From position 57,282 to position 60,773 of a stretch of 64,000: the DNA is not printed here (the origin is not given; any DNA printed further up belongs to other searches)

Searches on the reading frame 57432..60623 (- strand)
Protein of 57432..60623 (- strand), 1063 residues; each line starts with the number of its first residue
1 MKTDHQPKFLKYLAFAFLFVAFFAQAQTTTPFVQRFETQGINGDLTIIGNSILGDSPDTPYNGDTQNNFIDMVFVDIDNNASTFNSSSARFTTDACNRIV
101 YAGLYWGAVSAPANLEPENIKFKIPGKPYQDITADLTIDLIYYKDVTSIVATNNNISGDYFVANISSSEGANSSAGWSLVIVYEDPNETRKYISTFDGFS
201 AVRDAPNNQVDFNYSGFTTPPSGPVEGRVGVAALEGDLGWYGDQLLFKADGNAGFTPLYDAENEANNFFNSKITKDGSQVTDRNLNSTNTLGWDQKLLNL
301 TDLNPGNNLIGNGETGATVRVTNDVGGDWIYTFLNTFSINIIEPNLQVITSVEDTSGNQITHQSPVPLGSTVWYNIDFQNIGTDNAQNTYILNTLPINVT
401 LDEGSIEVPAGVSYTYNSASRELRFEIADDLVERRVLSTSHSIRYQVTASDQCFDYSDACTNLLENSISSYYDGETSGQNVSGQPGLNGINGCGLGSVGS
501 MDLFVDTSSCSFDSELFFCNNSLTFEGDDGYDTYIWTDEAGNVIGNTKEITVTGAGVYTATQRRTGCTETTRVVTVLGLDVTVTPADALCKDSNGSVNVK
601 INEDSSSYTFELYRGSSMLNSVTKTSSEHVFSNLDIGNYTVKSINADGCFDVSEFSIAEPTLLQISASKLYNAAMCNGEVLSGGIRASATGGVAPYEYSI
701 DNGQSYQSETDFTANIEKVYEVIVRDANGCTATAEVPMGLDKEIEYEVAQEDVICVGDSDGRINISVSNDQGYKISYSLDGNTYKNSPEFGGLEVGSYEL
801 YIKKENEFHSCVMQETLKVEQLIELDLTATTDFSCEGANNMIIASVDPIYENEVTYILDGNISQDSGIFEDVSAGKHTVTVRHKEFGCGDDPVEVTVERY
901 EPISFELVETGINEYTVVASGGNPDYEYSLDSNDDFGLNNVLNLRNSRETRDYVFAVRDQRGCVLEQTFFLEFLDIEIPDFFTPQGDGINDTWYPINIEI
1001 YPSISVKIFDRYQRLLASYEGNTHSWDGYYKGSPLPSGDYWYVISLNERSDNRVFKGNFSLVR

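Call 90: search_protein_families(library=pfam, proteins=[window:57432-60623:-], max_evalue=0.00001)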
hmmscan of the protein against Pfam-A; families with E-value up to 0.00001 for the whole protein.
window:57432-60623:- (1063 aa): 2 families
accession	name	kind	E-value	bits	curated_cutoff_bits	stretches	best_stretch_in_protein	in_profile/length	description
PF13585.12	CHU_C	-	1.4e-16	60.9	27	1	976-1052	1-78/86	CHU_C Type IX secretion signal domain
PF13573.12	SprB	-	1e-11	44.7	28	0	682-704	14-36/37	SprB repeat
